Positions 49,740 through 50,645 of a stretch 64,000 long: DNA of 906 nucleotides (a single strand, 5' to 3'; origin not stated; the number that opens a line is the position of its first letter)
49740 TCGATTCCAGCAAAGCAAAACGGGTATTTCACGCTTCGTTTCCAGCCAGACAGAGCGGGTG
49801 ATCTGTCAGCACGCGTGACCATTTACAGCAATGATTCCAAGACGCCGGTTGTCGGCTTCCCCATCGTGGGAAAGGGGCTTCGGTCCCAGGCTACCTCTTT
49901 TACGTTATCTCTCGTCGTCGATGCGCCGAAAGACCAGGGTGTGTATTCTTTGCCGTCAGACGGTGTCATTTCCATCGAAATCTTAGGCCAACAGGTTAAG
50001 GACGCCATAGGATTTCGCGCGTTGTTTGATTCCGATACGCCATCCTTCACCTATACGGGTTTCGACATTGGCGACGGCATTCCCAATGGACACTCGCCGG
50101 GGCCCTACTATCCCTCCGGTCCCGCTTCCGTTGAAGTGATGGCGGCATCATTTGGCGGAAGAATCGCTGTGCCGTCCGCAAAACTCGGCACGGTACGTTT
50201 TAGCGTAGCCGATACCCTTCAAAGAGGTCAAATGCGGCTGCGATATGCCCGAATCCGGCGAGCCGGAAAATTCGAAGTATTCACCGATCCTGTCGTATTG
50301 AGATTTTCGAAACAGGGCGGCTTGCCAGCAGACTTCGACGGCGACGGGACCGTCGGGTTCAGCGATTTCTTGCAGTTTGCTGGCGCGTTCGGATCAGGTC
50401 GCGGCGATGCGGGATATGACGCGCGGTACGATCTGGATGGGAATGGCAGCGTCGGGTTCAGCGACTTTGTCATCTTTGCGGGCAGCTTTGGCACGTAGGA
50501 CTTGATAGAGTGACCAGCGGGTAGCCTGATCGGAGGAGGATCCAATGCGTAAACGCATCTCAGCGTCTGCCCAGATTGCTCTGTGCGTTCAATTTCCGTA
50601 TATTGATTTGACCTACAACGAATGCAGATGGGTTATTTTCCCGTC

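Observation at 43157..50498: Same-strand cluster of exported proteins unified by a C-terminal dockerin-like tail, with a protease and a Sel1 protein as cargo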

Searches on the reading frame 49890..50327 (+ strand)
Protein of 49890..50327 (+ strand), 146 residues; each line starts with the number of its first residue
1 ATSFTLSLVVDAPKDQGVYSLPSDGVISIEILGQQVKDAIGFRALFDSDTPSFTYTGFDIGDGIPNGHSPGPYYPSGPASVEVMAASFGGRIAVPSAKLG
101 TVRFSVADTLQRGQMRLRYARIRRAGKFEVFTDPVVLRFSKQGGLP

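Call 40: search_solved_structures(query=window:49890-50327:+, max_evalue=10, show_alignments=3)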
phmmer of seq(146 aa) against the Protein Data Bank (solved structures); distinct sequences matched with E-value up to 10: 0.

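Call 41: search_protein_families(library=pfam, proteins=[window:49890-50327:+], max_evalue=10)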
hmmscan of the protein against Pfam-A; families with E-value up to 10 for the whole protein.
seq(146 aa): 0 families
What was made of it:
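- Tried and rejected: Neither PDB nor Pfam returned anything (calls 40, 41).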

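Call 48: search_solved_structures(query=A5, max_evalue=10, show_alignments=2)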
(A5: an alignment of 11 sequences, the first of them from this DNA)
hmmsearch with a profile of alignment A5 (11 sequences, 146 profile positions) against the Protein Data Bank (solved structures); distinct sequences matched with E-value up to 10: 2.
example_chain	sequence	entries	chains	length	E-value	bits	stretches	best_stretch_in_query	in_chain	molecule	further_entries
4uyp_A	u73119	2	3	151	4.1e-05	26.9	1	23-115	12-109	Cellulosomal scaffoldin anchoring protein C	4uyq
5g5d_A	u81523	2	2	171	0.0032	20.7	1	21-54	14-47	CELLULOSOME ANCHORING PROTEIN COHESIN REGION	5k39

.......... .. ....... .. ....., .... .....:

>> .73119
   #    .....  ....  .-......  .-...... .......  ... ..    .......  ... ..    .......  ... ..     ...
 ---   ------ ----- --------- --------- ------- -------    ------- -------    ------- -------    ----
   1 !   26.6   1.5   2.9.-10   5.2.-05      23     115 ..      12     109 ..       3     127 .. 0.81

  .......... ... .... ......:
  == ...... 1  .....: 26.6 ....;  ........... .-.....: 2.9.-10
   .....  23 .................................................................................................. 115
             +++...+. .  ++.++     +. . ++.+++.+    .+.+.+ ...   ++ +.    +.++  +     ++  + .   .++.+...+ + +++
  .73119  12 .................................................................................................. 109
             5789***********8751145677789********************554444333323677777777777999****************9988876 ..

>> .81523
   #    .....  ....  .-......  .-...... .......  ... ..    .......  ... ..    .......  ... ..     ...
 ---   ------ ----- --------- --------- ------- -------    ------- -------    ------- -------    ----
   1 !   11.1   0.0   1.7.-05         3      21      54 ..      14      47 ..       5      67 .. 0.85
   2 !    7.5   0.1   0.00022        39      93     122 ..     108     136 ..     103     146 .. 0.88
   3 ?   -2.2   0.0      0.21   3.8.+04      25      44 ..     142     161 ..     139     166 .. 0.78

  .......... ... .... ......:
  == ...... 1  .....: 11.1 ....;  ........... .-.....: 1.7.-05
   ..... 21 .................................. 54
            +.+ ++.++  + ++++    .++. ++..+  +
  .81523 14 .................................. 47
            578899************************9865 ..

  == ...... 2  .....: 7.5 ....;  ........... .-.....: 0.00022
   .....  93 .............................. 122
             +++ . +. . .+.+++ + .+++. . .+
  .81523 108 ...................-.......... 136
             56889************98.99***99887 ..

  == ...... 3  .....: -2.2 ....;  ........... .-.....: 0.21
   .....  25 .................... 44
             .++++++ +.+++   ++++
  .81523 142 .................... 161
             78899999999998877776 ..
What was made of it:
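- On Cohesin (Pfam PF00963): A profile of the region hits only cohesins in PDB (4.1e-5 and 3e-3; call 48).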

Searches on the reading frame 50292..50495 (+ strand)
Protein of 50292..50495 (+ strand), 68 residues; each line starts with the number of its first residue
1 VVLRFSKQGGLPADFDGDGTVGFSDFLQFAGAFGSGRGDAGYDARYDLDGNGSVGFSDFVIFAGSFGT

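Call 38: search_solved_structures(query=window:50292-50495:+, max_evalue=10, show_alignments=3)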
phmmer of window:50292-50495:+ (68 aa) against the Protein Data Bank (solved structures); distinct sequences matched with E-value up to 10: 277 (the best 60 are shown).
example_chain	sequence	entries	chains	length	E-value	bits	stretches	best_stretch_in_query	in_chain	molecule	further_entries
2f2o_A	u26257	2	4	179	1e-06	32.4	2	13-41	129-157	Calmodulin fused with calmodulin-binding domain of calcineurin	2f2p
4il1_A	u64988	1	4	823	1.1e-06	32.4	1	13-49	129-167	Calmodulin, Calcineurin subunit B type 1, Serine/threonine-protein phosphatase 2B catalyti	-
2y3n_B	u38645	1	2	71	2.2e-06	31.4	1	11-67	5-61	CELLULOSOMAL FAMILY-48 PROCESSIVE GLYCOSIDE HYDROLASE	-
4e50_A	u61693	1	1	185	2.5e-06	31.2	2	13-41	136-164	Calmodulin, Linker, IQ motif of Neurogranin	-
3wfn_B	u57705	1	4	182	3.3e-06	30.8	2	13-39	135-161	Calmodulin, Sodium channel protein type 8 subunit alpha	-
4e53_A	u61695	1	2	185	7.9e-06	29.6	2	13-40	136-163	Calmodulin, Linker, IQ motif of Neuromodulin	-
6hcs_A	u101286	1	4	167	1.9e-05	28.4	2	13-61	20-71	Calmodulin-1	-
2n6a_A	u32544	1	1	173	3.4e-05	27.6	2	13-61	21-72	human calmodulin/connexin-36 peptide hybrid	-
1y6w_A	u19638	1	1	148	4e-05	27.4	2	13-61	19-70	Calmodulin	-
5i0i_E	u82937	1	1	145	4.4e-05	27.3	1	11-61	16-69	Calmodulin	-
7nqc_A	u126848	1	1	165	4.5e-05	27.3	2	13-61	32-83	Calmodulin-1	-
6u3d_A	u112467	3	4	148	5.1e-05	27.1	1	13-61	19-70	Calmodulin-1 | Calmodulin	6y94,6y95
6xy3_AAA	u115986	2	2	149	5.3e-05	27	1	13-61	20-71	Calmodulin-1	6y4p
1xfu_O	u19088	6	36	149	5.7e-05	26.9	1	13-61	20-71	Calmodulin 2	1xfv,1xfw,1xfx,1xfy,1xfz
2lgf_A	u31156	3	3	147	5.7e-05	26.9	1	13-61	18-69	Calmodulin | Calmodulin-1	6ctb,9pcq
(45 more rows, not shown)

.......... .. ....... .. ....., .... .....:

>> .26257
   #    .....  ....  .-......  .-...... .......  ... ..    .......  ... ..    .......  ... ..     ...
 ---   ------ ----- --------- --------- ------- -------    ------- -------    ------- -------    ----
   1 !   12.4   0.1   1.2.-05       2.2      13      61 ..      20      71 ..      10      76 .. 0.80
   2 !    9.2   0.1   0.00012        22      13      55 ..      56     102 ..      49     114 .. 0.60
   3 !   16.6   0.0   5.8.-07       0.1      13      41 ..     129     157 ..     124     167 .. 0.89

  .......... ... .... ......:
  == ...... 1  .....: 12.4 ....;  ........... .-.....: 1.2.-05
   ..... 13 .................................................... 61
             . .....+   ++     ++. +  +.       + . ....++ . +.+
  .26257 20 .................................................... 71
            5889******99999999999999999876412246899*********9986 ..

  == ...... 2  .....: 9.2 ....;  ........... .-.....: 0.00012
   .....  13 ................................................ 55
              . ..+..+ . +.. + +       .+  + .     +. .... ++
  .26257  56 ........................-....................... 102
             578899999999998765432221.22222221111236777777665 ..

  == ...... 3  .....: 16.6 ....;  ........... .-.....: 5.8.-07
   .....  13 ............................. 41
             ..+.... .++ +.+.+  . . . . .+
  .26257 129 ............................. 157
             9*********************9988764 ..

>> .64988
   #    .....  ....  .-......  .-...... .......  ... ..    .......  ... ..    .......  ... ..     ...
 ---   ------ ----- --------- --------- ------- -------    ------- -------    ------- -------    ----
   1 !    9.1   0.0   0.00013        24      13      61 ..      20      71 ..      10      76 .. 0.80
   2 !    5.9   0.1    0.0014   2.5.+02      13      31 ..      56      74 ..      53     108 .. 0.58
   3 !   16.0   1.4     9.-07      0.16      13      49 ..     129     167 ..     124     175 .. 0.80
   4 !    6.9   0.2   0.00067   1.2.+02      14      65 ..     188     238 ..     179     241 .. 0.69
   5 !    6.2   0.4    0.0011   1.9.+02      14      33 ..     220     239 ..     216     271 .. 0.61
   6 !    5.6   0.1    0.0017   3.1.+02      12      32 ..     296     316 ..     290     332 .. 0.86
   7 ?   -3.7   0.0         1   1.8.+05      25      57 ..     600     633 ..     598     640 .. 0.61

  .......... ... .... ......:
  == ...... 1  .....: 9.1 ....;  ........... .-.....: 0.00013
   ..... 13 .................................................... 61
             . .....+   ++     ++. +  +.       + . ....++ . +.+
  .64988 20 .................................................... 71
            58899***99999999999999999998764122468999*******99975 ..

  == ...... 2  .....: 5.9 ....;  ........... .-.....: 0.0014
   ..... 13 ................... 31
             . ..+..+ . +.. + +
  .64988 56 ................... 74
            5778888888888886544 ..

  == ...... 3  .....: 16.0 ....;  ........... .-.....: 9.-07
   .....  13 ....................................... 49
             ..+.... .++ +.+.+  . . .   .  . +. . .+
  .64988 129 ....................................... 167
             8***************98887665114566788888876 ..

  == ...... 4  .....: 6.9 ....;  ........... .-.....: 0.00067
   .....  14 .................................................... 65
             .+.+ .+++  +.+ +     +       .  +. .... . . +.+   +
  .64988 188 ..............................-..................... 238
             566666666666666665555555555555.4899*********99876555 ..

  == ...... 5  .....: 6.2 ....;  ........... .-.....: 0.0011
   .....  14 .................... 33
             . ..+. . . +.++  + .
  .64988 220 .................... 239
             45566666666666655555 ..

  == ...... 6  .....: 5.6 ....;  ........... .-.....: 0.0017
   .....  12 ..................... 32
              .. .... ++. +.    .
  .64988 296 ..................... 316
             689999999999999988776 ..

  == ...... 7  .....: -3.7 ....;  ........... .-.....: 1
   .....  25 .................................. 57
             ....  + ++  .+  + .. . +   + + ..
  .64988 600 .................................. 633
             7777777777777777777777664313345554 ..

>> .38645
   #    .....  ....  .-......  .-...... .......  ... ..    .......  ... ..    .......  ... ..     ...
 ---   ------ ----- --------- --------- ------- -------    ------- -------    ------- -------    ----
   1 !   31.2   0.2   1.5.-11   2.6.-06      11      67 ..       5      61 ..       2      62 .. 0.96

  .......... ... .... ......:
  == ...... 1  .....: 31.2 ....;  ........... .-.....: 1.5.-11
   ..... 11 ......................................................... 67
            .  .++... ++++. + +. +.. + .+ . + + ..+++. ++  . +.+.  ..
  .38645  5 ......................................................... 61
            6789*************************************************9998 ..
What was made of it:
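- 50325..50495 (+): Complete two-repeat dockerin: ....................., a 12-aa linker, then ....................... phmmer against 2y3n_B dockerin over 57 aa, E 2.2e-6 (call 38).
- On Dockerin (Pfam PF00404 / type I-II dockerin module): The ORF5 tail matches 2y3n_B at E 2.2e-6 over residues 5-61 of 71 (call 38).
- Closest known: Cellulosomal cohesin-dockerin pairs. Same: The protease tail is a two-repeat, Ca-loop plus helix dockerin that aligns over its full length with 2y3n_B (call 38).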

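Call 41: search_protein_families(library=pfam, proteins=[window:50319-50495:+], max_evalue=10)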
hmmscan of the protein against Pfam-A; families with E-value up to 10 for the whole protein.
seq(59 aa): 6 families
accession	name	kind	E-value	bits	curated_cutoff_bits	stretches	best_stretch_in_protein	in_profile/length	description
PF00036.39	EF-hand_1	-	4.6e-07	29.4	25.4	2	4-20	9-25/29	EF hand domain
PF13499.12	EF-hand_7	-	7.7e-06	26.6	30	2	4-20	49-65/67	EF-hand domain pair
PF13405.12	EF-hand_6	-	2.1e-05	24.3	25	2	5-24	10-29/30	EF-hand domain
PF13833.12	EF-hand_8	-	2.9e-05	24.1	28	2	4-20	34-50/54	EF-hand domain pair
PF00404.24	Dockerin_1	-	0.00058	20.4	22.9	1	4-51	2-50/57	Dockerin type I domain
PF13202.12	EF-hand_5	-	0.0022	17.8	25.9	2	4-20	8-24/25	EF hand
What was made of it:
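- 50325..50495 (+): Dockerin_1 scores 20.4 bits, below its gathering score of 22.9 (call 41).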
